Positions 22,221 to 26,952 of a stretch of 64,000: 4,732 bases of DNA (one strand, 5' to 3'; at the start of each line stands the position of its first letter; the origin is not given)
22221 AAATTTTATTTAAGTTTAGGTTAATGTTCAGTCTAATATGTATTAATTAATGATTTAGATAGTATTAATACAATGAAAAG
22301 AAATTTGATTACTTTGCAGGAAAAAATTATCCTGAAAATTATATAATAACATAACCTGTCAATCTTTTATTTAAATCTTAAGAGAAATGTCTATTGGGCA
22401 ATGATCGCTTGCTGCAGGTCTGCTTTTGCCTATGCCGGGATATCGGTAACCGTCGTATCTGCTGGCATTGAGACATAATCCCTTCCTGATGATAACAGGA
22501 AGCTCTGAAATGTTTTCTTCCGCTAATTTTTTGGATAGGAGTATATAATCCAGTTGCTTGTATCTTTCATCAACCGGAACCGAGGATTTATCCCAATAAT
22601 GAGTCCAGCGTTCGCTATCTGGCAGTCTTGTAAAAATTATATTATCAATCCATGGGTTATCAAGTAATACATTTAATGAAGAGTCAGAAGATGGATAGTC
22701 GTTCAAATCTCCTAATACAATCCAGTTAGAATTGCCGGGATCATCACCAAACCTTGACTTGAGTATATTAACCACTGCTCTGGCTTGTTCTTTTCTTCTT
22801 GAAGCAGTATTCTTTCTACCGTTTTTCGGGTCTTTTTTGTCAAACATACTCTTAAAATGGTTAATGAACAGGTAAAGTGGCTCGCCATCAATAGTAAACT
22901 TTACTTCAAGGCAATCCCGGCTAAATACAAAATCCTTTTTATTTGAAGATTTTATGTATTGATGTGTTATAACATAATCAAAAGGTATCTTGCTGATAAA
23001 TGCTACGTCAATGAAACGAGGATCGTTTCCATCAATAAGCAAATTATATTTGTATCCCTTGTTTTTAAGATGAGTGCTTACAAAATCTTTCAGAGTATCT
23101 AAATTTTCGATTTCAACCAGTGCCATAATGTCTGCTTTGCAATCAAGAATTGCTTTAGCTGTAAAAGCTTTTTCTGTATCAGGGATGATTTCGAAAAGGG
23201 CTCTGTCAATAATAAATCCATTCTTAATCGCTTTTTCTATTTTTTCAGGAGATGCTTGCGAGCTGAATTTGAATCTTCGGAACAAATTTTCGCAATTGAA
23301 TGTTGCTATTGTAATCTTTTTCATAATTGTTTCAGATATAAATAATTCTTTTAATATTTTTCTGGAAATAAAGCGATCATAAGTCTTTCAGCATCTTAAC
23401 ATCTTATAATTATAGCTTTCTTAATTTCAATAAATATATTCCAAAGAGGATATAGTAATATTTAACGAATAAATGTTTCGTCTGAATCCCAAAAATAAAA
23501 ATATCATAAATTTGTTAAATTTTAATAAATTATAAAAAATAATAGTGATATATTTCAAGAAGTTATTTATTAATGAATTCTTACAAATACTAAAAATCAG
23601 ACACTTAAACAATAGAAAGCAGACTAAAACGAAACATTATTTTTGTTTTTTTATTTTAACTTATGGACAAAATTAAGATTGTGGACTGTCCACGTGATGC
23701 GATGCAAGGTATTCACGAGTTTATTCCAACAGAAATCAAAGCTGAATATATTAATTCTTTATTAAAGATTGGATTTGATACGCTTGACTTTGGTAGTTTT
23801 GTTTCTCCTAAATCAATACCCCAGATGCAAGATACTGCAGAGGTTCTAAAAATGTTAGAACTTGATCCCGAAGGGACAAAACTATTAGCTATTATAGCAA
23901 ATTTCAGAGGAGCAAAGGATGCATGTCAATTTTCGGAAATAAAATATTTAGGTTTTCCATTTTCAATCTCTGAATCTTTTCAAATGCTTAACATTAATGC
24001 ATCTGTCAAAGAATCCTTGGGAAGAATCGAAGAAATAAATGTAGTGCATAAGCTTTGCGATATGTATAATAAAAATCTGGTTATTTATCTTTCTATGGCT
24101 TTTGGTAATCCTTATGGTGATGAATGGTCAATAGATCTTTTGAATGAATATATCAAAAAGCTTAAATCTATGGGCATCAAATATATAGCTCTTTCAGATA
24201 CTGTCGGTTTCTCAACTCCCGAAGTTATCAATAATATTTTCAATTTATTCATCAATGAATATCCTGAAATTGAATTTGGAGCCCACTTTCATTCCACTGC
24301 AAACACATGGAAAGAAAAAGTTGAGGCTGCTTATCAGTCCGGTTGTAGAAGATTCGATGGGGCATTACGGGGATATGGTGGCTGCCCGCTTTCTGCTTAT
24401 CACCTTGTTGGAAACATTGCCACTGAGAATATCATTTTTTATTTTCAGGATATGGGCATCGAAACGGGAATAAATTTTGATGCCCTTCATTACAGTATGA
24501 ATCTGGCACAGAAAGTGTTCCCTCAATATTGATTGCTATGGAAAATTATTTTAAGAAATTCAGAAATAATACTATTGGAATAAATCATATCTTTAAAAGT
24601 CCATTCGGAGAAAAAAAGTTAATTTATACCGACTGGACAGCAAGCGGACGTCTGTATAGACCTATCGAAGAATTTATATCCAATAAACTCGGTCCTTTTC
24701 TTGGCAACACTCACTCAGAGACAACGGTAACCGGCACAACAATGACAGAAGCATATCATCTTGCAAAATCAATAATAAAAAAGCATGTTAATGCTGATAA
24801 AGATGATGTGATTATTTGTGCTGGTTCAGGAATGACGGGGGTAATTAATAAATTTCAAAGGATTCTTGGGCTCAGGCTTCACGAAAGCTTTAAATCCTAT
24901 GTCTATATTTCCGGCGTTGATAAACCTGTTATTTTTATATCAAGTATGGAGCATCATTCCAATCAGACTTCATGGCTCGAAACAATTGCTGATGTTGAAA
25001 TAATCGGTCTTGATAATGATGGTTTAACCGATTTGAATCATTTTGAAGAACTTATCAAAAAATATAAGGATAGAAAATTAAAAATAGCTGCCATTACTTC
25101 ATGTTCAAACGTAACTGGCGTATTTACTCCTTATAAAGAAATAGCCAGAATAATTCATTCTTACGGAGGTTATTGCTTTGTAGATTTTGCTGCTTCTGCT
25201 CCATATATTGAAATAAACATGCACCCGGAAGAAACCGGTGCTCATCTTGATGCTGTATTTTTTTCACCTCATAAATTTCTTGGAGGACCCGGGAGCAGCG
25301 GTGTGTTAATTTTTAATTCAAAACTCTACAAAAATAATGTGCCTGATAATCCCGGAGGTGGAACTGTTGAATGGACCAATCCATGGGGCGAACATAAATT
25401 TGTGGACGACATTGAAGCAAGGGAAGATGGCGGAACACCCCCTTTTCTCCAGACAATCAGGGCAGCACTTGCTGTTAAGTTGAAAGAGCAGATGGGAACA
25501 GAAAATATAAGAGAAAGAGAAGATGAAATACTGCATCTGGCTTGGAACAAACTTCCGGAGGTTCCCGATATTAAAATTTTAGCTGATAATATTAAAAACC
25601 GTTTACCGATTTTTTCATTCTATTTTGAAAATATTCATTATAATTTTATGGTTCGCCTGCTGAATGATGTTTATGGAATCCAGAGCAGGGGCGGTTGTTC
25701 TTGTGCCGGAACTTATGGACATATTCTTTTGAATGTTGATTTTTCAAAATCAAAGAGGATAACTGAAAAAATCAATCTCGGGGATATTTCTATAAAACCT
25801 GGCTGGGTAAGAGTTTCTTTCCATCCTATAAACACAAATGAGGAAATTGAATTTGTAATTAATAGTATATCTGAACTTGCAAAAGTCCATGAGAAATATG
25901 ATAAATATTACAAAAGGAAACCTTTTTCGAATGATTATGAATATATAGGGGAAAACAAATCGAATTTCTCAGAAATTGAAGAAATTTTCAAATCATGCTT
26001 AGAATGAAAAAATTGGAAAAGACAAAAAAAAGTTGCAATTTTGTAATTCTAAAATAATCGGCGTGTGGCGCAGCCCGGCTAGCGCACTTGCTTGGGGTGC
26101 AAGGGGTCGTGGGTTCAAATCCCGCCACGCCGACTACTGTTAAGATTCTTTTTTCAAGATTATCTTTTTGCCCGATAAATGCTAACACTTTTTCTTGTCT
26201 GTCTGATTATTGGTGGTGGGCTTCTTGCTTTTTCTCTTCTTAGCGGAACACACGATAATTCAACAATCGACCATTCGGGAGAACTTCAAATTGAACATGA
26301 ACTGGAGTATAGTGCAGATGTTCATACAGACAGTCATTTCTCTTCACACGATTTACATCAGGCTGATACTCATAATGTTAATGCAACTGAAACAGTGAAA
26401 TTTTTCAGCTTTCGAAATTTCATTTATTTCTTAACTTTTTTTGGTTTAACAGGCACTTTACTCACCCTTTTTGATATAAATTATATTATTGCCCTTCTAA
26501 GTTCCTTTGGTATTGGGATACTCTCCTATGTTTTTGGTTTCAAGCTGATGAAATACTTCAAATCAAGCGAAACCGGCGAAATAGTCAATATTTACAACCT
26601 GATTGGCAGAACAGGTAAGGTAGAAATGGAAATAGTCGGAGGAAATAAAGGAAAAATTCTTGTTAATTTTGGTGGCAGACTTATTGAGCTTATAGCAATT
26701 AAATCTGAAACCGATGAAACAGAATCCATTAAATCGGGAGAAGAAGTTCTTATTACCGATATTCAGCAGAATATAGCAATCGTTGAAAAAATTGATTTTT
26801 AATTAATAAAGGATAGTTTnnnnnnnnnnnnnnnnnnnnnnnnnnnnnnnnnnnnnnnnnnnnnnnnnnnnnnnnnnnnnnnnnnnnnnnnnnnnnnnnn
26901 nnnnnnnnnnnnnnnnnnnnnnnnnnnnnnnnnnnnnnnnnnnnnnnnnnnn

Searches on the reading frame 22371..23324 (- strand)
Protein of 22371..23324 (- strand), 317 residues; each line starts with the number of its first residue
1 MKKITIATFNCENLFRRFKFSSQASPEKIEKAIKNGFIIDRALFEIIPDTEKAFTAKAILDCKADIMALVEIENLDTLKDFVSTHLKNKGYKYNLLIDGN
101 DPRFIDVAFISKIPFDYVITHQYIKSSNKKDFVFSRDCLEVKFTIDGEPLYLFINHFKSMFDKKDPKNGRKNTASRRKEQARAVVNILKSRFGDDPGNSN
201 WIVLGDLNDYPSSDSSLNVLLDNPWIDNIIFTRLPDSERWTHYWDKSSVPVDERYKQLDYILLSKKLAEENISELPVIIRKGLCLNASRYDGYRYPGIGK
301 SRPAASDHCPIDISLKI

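Call 23: search_protein_families(library=pfam, proteins=[window:22371-23324:-], max_evalue=0.00001)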
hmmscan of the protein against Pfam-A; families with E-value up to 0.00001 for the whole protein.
window:22371-23324:- (317 aa): 2 families
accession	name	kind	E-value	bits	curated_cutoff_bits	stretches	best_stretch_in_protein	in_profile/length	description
PF19580.5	Exo_endo_phos_3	-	6.8e-20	71.7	27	1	6-283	2-268/311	Endonuclease/Exonuclease/phosphatase family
PF03372.29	Exo_endo_phos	-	2.1e-09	37.9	24.5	1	55-308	22-225/225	Endonuclease/Exonuclease/phosphatase family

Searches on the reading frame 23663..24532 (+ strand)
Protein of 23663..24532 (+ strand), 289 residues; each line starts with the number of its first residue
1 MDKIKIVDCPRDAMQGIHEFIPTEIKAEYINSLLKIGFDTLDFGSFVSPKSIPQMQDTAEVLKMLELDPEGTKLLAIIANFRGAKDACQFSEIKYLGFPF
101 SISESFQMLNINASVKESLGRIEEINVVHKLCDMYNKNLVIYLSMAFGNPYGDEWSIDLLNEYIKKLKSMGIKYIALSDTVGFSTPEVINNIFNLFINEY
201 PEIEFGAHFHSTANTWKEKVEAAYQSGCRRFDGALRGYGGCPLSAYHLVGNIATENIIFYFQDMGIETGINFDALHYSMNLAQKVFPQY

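Call 23: search_protein_families(library=pfam, proteins=[window:23663-24532:+], max_evalue=0.00001)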
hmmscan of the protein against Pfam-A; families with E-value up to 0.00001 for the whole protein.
window:23663-24532:+ (289 aa): 1 family
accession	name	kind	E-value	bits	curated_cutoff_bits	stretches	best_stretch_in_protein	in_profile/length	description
PF00682.25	HMGL-like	-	5e-23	82.3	29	1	4-276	2-254/260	HMGL-like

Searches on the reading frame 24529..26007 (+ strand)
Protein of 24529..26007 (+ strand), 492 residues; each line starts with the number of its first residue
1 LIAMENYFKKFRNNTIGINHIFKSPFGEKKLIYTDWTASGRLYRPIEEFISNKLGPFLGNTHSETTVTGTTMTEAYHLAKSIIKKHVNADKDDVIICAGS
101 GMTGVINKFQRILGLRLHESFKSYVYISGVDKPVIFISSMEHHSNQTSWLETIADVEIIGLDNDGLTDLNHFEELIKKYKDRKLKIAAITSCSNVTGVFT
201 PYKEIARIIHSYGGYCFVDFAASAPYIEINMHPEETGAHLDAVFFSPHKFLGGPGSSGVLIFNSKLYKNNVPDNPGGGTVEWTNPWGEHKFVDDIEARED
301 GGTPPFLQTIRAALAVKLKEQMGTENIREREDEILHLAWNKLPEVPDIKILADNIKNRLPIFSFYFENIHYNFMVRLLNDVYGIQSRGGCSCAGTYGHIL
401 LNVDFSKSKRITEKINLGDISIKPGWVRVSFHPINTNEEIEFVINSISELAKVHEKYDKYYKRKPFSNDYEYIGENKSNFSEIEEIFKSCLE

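Call 23: search_protein_families(library=pfam, proteins=[window:24529-26007:+], max_evalue=0.00001)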
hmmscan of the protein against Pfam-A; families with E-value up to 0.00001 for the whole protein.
window:24529-26007:+ (492 aa): 1 family
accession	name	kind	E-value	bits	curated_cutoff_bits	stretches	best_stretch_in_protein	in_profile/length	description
PF00266.25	Aminotran_5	-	2.3e-46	158.9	21.5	1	32-441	1-369/371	Aminotransferase class-V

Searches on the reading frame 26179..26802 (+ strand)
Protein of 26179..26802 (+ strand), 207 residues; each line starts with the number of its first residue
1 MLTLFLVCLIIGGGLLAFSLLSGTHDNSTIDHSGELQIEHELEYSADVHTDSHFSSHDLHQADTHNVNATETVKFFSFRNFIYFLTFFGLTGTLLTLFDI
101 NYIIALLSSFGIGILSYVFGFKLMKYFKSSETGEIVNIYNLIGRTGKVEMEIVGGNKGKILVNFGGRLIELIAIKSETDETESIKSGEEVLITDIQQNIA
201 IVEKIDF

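Call 23: search_protein_families(library=pfam, proteins=[window:26179-26802:+], max_evalue=0.00001)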
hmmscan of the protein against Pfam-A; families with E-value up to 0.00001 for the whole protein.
window:26179-26802:+ (207 aa): 0 families

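Call 88: search_protein_families(library=pfam, proteins=[window:26179-26802:+], max_evalue=0.01)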
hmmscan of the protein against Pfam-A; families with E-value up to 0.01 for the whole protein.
window:26179-26802:+ (207 aa): 1 family
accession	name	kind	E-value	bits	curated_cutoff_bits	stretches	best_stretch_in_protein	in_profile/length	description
PF01957.25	NfeD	-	5.9e-05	23.6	29.1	1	141-204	4-57/57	NfeD-like C-terminal, partner-binding domain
